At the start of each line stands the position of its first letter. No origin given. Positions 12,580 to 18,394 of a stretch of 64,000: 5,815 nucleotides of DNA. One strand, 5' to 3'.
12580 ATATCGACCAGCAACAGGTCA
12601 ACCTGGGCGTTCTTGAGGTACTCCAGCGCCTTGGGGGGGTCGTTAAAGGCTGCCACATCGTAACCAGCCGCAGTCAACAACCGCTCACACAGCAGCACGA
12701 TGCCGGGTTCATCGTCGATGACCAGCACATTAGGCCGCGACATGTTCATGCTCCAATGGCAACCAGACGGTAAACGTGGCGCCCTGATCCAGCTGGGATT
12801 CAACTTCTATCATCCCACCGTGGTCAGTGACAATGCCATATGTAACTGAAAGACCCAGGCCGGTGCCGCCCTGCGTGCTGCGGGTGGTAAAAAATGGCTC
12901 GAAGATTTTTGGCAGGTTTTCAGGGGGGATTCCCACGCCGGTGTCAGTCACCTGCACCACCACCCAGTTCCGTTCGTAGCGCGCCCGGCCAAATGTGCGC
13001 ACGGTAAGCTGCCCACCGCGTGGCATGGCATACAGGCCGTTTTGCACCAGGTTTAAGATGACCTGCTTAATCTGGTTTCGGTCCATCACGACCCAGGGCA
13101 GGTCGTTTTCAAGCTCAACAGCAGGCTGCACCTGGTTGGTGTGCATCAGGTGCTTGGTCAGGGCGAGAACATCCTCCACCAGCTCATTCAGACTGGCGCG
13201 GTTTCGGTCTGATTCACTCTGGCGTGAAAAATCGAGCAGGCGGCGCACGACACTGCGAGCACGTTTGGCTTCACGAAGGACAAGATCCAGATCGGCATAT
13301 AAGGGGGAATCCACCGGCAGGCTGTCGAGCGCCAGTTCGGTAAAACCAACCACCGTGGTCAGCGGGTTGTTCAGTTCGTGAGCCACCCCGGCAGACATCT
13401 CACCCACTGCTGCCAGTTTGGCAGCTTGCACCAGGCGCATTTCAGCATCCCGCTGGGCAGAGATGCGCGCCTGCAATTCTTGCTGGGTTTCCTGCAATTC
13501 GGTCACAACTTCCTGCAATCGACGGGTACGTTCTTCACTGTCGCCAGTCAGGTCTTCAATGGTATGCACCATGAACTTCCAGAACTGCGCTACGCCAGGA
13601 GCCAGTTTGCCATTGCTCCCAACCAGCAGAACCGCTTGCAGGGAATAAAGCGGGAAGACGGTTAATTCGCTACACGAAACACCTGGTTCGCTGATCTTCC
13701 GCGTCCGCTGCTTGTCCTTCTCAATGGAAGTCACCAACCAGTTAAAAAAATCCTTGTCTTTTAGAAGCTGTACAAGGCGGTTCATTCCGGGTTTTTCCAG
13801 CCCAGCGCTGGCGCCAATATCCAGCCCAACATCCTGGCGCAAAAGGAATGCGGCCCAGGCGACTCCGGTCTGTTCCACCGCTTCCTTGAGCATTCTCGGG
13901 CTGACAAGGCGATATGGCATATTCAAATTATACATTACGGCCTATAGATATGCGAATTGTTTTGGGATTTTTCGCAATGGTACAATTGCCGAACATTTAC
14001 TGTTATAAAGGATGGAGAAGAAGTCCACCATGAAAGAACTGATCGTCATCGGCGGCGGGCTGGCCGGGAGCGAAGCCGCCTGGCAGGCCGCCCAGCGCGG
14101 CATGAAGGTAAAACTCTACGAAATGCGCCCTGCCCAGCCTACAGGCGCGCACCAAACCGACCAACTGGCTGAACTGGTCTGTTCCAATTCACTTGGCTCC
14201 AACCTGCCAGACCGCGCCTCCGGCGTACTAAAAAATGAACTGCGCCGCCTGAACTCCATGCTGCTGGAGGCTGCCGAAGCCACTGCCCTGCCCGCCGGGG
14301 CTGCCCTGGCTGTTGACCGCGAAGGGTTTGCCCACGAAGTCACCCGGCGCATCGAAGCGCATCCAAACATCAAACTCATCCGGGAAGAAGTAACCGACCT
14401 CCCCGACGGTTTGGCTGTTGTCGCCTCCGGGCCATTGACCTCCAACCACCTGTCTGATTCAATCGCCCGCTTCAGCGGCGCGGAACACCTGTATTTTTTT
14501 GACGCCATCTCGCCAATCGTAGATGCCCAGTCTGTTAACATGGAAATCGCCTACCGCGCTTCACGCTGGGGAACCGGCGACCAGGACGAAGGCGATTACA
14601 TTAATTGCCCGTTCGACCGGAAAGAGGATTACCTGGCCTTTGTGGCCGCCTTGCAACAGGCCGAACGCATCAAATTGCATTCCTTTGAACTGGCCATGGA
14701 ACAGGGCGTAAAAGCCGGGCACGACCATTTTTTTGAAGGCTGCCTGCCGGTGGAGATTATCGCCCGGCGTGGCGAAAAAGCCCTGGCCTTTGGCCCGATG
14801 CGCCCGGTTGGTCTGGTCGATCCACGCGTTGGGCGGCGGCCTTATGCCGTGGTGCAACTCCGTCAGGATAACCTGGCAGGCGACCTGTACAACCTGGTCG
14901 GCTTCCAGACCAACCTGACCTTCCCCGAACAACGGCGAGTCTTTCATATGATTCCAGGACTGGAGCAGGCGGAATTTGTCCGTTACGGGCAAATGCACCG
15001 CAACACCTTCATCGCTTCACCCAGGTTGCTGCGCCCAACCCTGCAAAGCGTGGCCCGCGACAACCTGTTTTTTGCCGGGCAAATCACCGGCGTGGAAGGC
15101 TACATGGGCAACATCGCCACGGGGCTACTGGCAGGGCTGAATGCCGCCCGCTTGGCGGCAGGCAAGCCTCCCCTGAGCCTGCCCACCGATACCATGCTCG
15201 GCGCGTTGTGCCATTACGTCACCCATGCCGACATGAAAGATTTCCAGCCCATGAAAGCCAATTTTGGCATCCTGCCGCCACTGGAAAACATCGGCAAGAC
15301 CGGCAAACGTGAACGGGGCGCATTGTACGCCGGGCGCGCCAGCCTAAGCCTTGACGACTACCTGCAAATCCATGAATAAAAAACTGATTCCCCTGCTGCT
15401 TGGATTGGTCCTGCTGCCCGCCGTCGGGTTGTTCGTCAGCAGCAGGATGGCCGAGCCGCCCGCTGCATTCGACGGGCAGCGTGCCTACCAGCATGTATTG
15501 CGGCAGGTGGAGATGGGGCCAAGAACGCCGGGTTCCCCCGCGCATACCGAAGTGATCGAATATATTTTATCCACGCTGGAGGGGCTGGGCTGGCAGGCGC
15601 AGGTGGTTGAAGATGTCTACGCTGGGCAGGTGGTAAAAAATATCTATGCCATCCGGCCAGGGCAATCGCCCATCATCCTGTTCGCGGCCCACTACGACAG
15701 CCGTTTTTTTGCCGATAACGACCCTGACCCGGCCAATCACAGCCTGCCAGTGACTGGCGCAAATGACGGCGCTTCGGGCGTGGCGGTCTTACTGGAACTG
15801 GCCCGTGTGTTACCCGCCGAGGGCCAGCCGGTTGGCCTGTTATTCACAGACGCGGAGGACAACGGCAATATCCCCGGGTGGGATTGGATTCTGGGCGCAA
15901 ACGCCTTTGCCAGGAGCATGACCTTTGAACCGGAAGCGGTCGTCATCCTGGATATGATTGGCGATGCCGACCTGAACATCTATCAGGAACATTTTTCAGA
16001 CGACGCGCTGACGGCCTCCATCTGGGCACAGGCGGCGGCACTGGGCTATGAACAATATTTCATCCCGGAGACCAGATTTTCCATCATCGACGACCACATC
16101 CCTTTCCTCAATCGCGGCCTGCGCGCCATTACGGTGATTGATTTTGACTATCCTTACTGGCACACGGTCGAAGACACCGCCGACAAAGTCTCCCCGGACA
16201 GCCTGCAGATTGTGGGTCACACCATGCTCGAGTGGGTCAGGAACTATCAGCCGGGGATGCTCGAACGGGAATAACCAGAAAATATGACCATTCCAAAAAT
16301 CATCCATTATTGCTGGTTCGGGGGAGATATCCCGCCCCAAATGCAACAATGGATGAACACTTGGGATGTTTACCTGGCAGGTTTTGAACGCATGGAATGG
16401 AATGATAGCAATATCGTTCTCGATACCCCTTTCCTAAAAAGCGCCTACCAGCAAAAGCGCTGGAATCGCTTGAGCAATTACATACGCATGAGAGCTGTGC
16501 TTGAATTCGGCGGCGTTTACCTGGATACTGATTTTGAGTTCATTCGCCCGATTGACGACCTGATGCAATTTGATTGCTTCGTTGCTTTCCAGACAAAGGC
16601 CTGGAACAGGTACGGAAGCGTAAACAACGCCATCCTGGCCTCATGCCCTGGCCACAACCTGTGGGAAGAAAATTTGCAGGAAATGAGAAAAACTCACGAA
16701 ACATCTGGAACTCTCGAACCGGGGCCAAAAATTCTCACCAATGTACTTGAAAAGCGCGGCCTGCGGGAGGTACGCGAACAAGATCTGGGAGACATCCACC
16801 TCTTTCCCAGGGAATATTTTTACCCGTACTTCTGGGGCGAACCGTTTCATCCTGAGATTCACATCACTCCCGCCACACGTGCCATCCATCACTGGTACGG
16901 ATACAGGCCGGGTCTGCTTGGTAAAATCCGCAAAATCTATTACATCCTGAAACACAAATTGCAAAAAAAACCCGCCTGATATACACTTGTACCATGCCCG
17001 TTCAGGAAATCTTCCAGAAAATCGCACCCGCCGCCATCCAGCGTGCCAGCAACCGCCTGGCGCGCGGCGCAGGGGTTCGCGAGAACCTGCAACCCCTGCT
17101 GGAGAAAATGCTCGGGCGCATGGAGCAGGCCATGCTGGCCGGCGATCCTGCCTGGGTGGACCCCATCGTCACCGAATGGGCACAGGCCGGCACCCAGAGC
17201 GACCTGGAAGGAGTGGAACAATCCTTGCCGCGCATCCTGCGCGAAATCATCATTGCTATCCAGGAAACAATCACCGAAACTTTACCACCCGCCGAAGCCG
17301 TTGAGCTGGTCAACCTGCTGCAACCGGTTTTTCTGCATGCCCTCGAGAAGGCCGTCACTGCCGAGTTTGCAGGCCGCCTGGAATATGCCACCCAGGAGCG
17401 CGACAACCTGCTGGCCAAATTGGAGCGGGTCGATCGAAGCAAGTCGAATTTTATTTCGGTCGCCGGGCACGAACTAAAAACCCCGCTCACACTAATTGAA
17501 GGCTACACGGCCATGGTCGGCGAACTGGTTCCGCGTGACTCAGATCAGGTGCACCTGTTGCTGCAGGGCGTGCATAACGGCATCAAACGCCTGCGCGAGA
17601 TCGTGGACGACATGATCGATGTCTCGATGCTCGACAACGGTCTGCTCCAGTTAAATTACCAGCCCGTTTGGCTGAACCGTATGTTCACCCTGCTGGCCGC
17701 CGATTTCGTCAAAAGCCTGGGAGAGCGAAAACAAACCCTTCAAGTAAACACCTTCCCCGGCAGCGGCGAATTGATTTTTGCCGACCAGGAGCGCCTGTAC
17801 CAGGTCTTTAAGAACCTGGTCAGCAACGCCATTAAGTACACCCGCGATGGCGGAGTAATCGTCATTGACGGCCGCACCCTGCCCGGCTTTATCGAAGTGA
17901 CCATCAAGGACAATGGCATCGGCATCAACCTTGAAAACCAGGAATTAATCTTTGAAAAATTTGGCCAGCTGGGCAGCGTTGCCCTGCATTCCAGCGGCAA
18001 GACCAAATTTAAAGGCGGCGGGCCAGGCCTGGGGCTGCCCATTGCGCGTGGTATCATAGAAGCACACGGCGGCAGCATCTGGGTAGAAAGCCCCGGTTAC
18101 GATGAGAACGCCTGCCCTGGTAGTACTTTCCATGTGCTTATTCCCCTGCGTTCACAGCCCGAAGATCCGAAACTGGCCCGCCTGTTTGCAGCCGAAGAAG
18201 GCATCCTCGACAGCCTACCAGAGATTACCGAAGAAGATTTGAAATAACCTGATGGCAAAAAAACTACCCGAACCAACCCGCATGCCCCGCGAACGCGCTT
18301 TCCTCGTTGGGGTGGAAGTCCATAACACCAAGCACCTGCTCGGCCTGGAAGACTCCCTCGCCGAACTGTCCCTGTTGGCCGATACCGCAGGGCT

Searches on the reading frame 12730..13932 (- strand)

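Call 40: search_protein_families(library=pfam, proteins=[window:12730-13932:-], max_evalue=0.00001)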
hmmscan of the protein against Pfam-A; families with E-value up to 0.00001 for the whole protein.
window:12730-13932:- (400 aa): 2 families
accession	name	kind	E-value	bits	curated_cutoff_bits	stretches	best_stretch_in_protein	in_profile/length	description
PF02518.31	HATPase_c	-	8.2e-29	100.7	26.4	1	284-394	2-110/111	Histidine kinase-, DNA gyrase B-, and HSP90-like ATPase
PF00512.31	HisKA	-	8.9e-15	54.9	26.9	1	177-238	3-63/66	His Kinase A (phospho-acceptor) domain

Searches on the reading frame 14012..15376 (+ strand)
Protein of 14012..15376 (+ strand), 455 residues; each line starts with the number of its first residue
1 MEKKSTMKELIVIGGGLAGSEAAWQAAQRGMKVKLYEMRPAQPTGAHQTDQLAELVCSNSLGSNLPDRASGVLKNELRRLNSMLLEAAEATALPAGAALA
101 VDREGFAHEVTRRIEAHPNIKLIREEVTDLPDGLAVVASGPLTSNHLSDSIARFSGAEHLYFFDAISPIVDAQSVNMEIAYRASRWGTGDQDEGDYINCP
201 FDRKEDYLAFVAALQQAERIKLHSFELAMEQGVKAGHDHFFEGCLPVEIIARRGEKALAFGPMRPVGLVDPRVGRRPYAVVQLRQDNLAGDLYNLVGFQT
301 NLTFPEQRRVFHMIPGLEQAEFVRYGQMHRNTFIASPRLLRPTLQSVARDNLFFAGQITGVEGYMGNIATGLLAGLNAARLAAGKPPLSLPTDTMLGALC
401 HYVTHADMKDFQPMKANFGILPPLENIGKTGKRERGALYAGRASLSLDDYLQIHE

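Call 40: search_protein_families(library=pfam, proteins=[window:14012-15376:+], max_evalue=0.00001)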
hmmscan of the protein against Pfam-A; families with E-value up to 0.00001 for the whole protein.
window:14012-15376:+ (455 aa): 3 families
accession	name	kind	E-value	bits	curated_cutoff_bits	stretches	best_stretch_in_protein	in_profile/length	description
PF01134.28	GIDA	-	6.4e-94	315.6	22.1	1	10-385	2-390/391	Glucose inhibited division protein A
PF13450.12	NAD_binding_8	-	3.2e-06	27.8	21.9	0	12-45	1-33/68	NAD(P)-binding Rossmann-like domain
PF01266.30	DAO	-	3.7e-06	27.2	27.9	1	10-54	2-48/353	FAD dependent oxidoreductase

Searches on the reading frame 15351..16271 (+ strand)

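Call 40: search_protein_families(library=pfam, proteins=[window:15351-16271:+], max_evalue=0.00001)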
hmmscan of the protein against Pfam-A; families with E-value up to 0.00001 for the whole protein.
window:15351-16271:+ (307 aa): 1 family
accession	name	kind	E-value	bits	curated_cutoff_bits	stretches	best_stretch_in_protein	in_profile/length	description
PF04389.22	Peptidase_M28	-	8.2e-31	107.7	21.3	1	97-296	1-193/193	Peptidase family M28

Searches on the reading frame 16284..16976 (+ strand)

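Call 40: search_protein_families(library=pfam, proteins=[window:16284-16976:+], max_evalue=0.00001)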
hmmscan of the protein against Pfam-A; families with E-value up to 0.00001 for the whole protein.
window:16284-16976:+ (231 aa): 3 families
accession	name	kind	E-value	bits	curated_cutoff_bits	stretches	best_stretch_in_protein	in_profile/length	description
PF04488.21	Gly_transf_sug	-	2.1e-10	41.6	23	1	19-99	3-92/93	Glycosyltransferase sugar-binding region containing DXD motif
PF12919.13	TcdA_TcdB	-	1.2e-06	28.5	23.6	0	5-46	1-42/382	TcdA/TcdB catalytic glycosyltransferase domain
PF04572.17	Gb3_synth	-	1.6e-06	28.7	22.3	1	122-189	4-79/131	Alpha 1,4-glycosyltransferase conserved region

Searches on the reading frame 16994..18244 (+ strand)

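Call 40: search_protein_families(library=pfam, proteins=[window:16994-18244:+], max_evalue=0.00001)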
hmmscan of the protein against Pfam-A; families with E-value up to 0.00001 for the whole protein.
window:16994-18244:+ (417 aa): 2 families
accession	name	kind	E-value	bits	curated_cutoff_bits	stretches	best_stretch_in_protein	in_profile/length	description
PF02518.31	HATPase_c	-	4.8e-26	91.8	26.4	1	264-386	2-110/111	Histidine kinase-, DNA gyrase B-, and HSP90-like ATPase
PF00512.31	HisKA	-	3.4e-12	46.7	26.9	1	149-216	1-66/66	His Kinase A (phospho-acceptor) domain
